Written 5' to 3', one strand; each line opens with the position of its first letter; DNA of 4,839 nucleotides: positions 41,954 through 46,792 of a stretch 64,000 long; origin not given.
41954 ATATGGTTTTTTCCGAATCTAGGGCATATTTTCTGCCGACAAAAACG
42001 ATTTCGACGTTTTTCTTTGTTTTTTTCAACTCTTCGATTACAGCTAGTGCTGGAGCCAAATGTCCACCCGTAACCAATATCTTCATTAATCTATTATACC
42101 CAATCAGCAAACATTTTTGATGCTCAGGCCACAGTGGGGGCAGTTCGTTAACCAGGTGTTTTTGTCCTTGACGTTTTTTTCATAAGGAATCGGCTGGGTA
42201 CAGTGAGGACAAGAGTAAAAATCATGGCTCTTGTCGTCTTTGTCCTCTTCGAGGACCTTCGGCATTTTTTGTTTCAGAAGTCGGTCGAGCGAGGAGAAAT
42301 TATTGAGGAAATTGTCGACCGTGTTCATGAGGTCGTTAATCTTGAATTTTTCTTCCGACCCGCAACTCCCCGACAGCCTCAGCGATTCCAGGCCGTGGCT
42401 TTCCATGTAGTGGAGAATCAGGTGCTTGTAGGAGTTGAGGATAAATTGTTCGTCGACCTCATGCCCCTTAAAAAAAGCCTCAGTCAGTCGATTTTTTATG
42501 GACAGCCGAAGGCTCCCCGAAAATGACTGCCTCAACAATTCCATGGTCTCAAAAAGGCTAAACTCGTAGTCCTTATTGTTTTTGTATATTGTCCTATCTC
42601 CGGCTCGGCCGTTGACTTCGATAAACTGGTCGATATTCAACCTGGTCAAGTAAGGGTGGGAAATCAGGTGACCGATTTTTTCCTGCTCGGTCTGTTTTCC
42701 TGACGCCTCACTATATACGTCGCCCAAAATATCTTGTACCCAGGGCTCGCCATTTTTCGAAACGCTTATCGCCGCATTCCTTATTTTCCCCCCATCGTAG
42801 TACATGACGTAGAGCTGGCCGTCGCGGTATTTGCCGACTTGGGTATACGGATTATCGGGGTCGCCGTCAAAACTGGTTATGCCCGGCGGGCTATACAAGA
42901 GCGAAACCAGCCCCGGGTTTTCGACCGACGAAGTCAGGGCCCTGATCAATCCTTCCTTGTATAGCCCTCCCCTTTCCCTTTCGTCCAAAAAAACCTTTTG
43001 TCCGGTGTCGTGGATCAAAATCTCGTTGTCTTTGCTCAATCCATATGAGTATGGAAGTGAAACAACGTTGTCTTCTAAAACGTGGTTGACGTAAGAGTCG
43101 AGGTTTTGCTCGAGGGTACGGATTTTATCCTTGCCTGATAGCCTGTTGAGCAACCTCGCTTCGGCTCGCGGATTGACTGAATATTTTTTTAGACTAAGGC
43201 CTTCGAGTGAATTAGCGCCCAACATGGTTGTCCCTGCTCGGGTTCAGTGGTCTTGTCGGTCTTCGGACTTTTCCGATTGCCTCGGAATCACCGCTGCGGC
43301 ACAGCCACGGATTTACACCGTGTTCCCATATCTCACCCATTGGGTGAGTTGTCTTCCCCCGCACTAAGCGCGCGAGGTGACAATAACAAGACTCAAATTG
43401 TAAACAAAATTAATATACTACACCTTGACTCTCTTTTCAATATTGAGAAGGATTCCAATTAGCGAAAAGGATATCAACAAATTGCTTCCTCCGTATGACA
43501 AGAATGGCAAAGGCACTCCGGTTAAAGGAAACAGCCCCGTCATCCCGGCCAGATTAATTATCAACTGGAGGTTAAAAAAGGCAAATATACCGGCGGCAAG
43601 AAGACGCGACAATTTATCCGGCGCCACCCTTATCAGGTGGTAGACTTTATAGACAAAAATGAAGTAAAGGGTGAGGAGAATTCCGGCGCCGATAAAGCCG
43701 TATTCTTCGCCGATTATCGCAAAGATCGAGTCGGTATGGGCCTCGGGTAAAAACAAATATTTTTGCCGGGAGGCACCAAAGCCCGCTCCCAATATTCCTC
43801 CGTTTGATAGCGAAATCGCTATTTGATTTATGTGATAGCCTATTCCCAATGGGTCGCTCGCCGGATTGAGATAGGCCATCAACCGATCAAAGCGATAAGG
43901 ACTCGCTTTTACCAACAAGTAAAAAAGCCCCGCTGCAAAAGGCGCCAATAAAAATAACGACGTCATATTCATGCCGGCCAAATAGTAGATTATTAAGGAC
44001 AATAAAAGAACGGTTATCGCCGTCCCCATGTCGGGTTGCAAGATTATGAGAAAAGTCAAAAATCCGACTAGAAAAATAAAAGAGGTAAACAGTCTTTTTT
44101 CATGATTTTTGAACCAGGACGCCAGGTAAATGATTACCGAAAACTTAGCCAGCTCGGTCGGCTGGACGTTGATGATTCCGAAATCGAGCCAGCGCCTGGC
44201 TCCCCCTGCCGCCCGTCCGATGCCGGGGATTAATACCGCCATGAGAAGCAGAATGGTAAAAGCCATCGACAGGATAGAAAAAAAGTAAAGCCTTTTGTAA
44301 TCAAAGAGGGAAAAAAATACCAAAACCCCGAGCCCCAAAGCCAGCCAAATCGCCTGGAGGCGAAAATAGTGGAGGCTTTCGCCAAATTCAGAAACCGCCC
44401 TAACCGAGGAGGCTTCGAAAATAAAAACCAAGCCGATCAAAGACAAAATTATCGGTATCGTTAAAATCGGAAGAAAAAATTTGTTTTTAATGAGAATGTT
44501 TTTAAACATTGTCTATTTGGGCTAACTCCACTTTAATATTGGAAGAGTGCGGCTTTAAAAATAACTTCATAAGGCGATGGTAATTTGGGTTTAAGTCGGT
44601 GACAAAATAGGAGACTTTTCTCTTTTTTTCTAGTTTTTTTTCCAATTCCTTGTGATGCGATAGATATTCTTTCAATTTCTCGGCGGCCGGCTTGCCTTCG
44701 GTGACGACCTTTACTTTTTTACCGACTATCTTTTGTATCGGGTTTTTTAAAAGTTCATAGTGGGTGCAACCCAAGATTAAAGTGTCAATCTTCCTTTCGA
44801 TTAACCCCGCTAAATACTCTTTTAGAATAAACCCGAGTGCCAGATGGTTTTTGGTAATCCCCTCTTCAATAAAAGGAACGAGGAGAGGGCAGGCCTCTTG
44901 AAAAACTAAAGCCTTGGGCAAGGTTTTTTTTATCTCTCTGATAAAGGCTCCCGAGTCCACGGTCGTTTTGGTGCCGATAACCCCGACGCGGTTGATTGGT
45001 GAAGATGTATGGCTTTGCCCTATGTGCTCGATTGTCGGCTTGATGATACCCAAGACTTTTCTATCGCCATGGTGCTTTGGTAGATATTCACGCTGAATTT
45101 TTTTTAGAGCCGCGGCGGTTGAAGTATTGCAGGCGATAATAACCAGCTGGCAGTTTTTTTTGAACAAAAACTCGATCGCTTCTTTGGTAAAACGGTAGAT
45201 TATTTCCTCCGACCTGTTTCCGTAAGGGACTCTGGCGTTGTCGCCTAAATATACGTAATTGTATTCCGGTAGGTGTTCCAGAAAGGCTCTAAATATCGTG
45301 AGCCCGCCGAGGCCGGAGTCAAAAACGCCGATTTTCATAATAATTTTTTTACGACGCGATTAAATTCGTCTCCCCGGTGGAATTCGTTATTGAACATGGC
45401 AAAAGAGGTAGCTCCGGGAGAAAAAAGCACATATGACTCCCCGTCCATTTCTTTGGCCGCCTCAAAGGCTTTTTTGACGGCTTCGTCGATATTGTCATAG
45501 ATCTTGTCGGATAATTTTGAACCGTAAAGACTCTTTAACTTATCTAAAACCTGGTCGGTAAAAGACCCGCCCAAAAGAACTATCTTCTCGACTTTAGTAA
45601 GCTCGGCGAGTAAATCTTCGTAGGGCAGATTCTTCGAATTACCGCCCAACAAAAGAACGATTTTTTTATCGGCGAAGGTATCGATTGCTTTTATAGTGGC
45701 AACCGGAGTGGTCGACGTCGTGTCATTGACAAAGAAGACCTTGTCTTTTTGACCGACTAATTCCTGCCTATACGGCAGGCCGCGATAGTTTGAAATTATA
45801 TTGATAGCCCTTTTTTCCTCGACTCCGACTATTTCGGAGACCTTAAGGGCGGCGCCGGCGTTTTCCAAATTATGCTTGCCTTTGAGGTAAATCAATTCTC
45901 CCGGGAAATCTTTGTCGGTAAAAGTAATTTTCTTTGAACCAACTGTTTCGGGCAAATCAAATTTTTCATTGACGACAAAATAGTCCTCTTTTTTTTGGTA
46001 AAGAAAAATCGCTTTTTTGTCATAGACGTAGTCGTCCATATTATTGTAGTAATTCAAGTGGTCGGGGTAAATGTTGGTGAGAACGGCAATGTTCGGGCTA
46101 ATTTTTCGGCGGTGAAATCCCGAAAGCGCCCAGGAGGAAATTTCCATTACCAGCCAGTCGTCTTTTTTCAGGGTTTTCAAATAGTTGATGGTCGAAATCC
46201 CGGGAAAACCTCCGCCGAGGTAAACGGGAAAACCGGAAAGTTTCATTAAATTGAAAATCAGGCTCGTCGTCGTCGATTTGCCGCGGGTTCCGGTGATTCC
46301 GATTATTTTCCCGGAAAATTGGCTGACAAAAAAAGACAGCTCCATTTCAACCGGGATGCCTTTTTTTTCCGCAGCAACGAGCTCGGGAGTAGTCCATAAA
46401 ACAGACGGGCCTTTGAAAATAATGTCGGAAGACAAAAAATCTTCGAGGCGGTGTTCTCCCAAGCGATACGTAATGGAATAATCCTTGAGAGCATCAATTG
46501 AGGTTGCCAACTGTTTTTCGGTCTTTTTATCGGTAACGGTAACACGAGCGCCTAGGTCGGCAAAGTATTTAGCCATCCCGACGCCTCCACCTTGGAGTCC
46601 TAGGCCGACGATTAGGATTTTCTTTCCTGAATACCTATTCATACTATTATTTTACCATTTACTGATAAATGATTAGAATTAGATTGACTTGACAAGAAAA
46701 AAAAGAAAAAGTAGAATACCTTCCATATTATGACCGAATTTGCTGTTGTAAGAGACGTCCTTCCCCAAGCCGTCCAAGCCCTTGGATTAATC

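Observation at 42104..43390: Cobalamin riboswitch inside the dcw cell-division cluster, gating an unknown 373-aa zinc-ribbon protein between ftsW and murG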

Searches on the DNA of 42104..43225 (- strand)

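Call 13: search_rna_families(sources=[L001, L002, L003, L004, L005, L006], threshold=gathering)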
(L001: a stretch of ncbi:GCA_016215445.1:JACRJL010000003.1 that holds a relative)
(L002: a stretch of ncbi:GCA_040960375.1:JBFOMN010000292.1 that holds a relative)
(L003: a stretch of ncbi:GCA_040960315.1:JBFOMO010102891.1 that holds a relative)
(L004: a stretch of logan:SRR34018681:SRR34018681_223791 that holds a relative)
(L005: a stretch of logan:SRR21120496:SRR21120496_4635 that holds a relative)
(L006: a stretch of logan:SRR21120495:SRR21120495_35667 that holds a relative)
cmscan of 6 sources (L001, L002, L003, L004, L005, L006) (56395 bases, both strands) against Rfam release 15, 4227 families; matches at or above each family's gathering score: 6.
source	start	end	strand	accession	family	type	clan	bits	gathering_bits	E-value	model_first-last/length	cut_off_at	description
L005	5857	5991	+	RF00174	Cobalamin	Cis-reg; riboswitch;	CL00101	46.3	31.5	1.7e-08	1-189/189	no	Cobalamin riboswitch aptamer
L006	563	697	+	RF00174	Cobalamin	Cis-reg; riboswitch;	CL00101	46.3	31.5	1.7e-08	1-189/189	no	Cobalamin riboswitch aptamer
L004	5870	5984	+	RF00174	Cobalamin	Cis-reg; riboswitch;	CL00101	42.1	31.5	2.7e-07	1-189/189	no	Cobalamin riboswitch aptamer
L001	5823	5967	+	RF00174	Cobalamin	Cis-reg; riboswitch;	CL00101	40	31.5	1.1e-06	1-189/189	no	Cobalamin riboswitch aptamer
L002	5848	5987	+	RF00174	Cobalamin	Cis-reg; riboswitch;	CL00101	39.4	31.5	1.6e-06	1-189/189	no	Cobalamin riboswitch aptamer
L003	39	178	+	RF00174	Cobalamin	Cis-reg; riboswitch;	CL00101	39.4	31.5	1.6e-06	1-189/189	no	Cobalamin riboswitch aptamer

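Call 18: search_rna_families(sources=[L007, L008, L009, L010], threshold=gathering)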
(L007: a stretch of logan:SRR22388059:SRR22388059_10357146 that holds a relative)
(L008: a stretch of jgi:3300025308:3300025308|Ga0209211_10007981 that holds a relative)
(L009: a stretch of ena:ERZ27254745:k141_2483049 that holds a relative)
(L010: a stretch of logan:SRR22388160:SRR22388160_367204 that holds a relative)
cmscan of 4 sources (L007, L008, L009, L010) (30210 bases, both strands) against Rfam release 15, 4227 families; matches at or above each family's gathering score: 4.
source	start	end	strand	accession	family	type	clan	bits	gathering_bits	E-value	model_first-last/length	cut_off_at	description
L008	2792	2948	+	RF00174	Cobalamin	Cis-reg; riboswitch;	CL00101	49.6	31.5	1e-09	1-189/189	no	Cobalamin riboswitch aptamer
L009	2472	2628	+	RF00174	Cobalamin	Cis-reg; riboswitch;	CL00101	49.6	31.5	1e-09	1-189/189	no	Cobalamin riboswitch aptamer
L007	242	369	+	RF00174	Cobalamin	Cis-reg; riboswitch;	CL00101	45.5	31.5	1.5e-08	1-189/189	no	Cobalamin riboswitch aptamer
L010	4456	4595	+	RF00174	Cobalamin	Cis-reg; riboswitch;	CL00101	44.9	31.5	2.4e-08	1-189/189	no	Cobalamin riboswitch aptamer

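Call 44: search_rna_families(sources=[L011, L012, L013, L014, L015, L016, L017, L018, L019, L020, L021, L022], threshold=gathering)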
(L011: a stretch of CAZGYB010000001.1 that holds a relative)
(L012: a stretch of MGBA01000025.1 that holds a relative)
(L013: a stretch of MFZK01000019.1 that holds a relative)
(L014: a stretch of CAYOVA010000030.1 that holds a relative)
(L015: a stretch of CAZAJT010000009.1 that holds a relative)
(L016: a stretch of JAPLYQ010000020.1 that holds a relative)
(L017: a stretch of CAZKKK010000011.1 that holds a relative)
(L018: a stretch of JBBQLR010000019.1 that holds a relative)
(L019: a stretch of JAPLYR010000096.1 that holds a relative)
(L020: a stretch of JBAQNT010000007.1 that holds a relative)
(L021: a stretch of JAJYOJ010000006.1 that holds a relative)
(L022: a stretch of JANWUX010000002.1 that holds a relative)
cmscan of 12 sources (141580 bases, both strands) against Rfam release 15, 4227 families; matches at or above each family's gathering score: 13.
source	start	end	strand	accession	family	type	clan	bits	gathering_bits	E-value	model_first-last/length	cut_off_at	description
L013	9219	9328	+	RF00059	TPP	Cis-reg; riboswitch;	-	64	54.3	6.5e-10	1-105/105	no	TPP riboswitch aptamer (THI element)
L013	5802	5981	+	RF00174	Cobalamin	Cis-reg; riboswitch;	CL00101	55.4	31.5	1.1e-10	1-189/189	no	Cobalamin riboswitch aptamer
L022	8000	8081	-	RF00005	tRNA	Gene; tRNA;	CL00001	54.6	29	1.2e-08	1-71/71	no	tRNA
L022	9383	9469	+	RF00005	tRNA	Gene; tRNA;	CL00001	52.4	29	4.8e-08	1-71/71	no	tRNA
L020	5827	5965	+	RF00174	Cobalamin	Cis-reg; riboswitch;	CL00101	52.2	31.5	8.6e-10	1-189/189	no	Cobalamin riboswitch aptamer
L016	5763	5908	+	RF00174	Cobalamin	Cis-reg; riboswitch;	CL00101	52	31.5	1e-09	1-189/189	no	Cobalamin riboswitch aptamer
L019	5766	5909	+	RF00174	Cobalamin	Cis-reg; riboswitch;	CL00101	50.1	31.5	3.5e-09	1-189/189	no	Cobalamin riboswitch aptamer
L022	5837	5977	+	RF00174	Cobalamin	Cis-reg; riboswitch;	CL00101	50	31.5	3.7e-09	1-189/189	no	Cobalamin riboswitch aptamer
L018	3068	3240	+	RF00174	Cobalamin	Cis-reg; riboswitch;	CL00101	48.1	31.5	1.3e-08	1-189/189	no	Cobalamin riboswitch aptamer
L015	5846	5956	+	RF00174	Cobalamin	Cis-reg; riboswitch;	CL00101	44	31.5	1.9e-07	1-189/189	no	Cobalamin riboswitch aptamer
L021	5896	5967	+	RF01689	AdoCbl-II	Cis-reg; riboswitch;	CL00101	43.3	36.5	9.9e-07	1-81/81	no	AdoCbl-II (Cobalamin/B12) riboswitch aptamer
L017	5825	5967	+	RF00174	Cobalamin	Cis-reg; riboswitch;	CL00101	41.7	31.5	9e-07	1-189/189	no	Cobalamin riboswitch aptamer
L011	5835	5973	+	RF00174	Cobalamin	Cis-reg; riboswitch;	CL00101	34.1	31.5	0.00013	1-189/189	no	Cobalamin riboswitch aptamer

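Call 45: search_rna_families(sources=[L023, L024, L014, L012], threshold=evalue, max_evalue=0.1)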
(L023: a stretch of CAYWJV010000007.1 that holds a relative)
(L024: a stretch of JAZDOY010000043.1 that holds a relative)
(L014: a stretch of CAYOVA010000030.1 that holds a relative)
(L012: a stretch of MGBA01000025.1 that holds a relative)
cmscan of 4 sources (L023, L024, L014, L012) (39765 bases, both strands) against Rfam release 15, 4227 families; matches with E-value up to 0.1: 1.
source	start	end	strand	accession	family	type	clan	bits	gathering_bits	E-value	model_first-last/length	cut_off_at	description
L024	5548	5720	+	RF00174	Cobalamin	Cis-reg; riboswitch;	CL00101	49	31.5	2e-09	1-189/189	no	Cobalamin riboswitch aptamer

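Call 78: search_rna_families(sources=[L026, L029, L033, L034, L038, L040, L041, L042, L043, L045, L046, L047, L050, L051, L052, L054, L061, L063, L068, L069], threshold=gathering)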
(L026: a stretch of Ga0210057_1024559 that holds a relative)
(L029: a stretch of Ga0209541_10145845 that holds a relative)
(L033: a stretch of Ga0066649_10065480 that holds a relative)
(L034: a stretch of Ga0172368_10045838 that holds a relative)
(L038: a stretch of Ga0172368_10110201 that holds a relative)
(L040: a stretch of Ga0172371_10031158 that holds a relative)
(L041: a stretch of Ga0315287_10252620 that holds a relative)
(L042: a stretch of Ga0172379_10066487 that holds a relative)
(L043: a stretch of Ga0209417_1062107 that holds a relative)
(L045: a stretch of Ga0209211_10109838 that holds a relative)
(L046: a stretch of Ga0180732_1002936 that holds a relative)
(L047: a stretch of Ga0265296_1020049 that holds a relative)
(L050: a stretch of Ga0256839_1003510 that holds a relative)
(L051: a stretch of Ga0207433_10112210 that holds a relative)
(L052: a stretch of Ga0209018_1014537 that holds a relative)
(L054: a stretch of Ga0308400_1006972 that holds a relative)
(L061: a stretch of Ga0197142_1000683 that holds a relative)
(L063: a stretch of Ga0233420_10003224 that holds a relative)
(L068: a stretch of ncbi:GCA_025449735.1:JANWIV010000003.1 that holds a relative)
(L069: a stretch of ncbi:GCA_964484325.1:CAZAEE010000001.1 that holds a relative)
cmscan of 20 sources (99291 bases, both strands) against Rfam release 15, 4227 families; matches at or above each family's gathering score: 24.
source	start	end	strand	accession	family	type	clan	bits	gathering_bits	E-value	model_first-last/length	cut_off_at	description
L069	5813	5967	+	RF00174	Cobalamin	Cis-reg; riboswitch;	CL00101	63.6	31.5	3.4e-13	1-189/189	no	Cobalamin riboswitch aptamer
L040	2178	2260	-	RF00005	tRNA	Gene; tRNA;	CL00001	53.4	29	1.8e-08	1-71/71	no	tRNA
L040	4504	4590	+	RF00005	tRNA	Gene; tRNA;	CL00001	53.3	29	1.9e-08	1-71/71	no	tRNA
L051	2011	2096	-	RF00005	tRNA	Gene; tRNA;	CL00001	53.1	29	2.2e-08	1-71/71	no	tRNA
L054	2270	2355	-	RF00005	tRNA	Gene; tRNA;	CL00001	53.1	29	2.1e-08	1-71/71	no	tRNA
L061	5367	5452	-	RF00005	tRNA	Gene; tRNA;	CL00001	53.1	29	2.2e-08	1-71/71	no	tRNA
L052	1686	1772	+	RF00005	tRNA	Gene; tRNA;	CL00001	52.4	29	3.4e-08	1-71/71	no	tRNA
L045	445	516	+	RF01689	AdoCbl-II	Cis-reg; riboswitch;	CL00101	52.2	36.5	1.3e-09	1-81/81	no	AdoCbl-II (Cobalamin/B12) riboswitch aptamer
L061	3840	3971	+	RF00174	Cobalamin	Cis-reg; riboswitch;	CL00101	52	31.5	7.2e-10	1-189/189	no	Cobalamin riboswitch aptamer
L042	632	776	+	RF00174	Cobalamin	Cis-reg; riboswitch;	CL00101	51.8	31.5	8.1e-10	1-189/189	no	Cobalamin riboswitch aptamer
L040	909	1052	+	RF00174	Cobalamin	Cis-reg; riboswitch;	CL00101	49.7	31.5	3.2e-09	1-189/189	no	Cobalamin riboswitch aptamer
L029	442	613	+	RF00174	Cobalamin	Cis-reg; riboswitch;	CL00101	48.1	31.5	8.9e-09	1-189/189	no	Cobalamin riboswitch aptamer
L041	693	785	+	RF01689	AdoCbl-II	Cis-reg; riboswitch;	CL00101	47.1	36.5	4.6e-08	1-81/81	no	AdoCbl-II (Cobalamin/B12) riboswitch aptamer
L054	149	281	+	RF00174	Cobalamin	Cis-reg; riboswitch;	CL00101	46.7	31.5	2.3e-08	1-189/189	no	Cobalamin riboswitch aptamer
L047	1991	2062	+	RF01689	AdoCbl-II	Cis-reg; riboswitch;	CL00101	46.4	36.5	7.7e-08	1-81/81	no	AdoCbl-II (Cobalamin/B12) riboswitch aptamer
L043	733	847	+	RF01689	AdoCbl-II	Cis-reg; riboswitch;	CL00101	44.8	36.5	2.3e-07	1-81/81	no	AdoCbl-II (Cobalamin/B12) riboswitch aptamer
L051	715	874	+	RF00174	Cobalamin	Cis-reg; riboswitch;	CL00101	43.6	31.5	1.7e-07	1-189/189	no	Cobalamin riboswitch aptamer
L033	67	240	+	RF00174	Cobalamin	Cis-reg; riboswitch;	CL00101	43.4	31.5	2e-07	1-189/189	no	Cobalamin riboswitch aptamer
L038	87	179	+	RF01689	AdoCbl-II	Cis-reg; riboswitch;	CL00101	42.6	36.5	1.2e-06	1-81/81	no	AdoCbl-II (Cobalamin/B12) riboswitch aptamer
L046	3947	4018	+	RF01689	AdoCbl-II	Cis-reg; riboswitch;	CL00101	38.4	36.5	2.3e-05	1-81/81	no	AdoCbl-II (Cobalamin/B12) riboswitch aptamer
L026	373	465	+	RF00174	Cobalamin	Cis-reg; riboswitch;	CL00101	34.5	31.5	7.3e-05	46-168/189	no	Cobalamin riboswitch aptamer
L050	3810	3973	+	RF00174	Cobalamin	Cis-reg; riboswitch;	CL00101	33.6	31.5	0.00013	1-189/189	no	Cobalamin riboswitch aptamer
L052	312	454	+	RF00174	Cobalamin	Cis-reg; riboswitch;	CL00101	32.9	31.5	0.0002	1-189/189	no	Cobalamin riboswitch aptamer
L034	2204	2397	+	RF00174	Cobalamin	Cis-reg; riboswitch;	CL00101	31.9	31.5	0.00038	1-189/189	no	Cobalamin riboswitch aptamer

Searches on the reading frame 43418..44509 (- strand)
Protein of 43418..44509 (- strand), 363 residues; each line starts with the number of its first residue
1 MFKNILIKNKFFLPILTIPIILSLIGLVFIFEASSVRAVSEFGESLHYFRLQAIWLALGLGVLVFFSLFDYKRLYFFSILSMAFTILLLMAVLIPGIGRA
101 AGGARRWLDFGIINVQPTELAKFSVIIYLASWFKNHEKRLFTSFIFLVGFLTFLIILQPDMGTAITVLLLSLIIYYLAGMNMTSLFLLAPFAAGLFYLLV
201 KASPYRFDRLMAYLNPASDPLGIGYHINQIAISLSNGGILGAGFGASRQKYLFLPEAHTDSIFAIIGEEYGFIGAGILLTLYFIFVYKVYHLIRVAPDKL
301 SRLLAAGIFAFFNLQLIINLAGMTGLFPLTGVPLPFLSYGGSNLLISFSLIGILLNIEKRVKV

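Call 5: search_protein_families(library=pfam, proteins=[window:43418-44509:-], max_evalue=0.01)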
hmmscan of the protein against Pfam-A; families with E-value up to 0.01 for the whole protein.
window:43418-44509:- (363 aa): 1 family
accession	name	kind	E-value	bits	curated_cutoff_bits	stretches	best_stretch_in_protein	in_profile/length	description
PF01098.24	FTSW_RODA_SPOVE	-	1.3e-90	304.4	26.4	1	18-361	7-354/356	Cell cycle protein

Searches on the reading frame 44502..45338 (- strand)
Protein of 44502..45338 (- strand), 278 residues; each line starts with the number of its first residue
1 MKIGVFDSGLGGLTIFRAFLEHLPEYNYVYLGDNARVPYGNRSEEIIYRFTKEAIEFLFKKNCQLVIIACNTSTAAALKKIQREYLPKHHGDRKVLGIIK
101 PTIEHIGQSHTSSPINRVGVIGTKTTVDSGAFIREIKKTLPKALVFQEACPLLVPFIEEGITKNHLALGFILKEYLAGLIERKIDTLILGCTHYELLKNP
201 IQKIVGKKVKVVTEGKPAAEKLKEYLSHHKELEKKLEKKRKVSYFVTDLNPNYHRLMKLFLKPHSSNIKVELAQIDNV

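Call 5: search_protein_families(library=pfam, proteins=[window:44502-45338:-], max_evalue=0.01)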
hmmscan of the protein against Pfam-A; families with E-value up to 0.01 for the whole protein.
window:44502-45338:- (278 aa): 1 family
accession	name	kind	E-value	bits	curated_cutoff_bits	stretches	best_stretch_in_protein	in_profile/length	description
PF01177.27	Asp_Glu_race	-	3.1e-16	60.3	31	1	17-212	18-201/211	Asp/Glu/Hydantoin racemase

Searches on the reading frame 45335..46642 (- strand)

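Call 5: search_protein_families(library=pfam, proteins=[window:45335-46642:-], max_evalue=0.01)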
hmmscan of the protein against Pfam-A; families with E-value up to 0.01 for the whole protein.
window:45335-46642:- (435 aa): 3 families
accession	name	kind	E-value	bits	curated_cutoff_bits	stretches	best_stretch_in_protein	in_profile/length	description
PF08245.18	Mur_ligase_M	-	2.2e-22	80.4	24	1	116-227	1-124/200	Mur ligase middle domain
PF21799.2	MurD-like_N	-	4.8e-11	43.2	27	1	7-98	1-86/88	Mur ligase MurD-like, N-terminal domain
PF02875.26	Mur_ligase_C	-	8.6e-08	33.5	28.4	1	292-400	2-119/127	Mur ligase, glutamate ligase domain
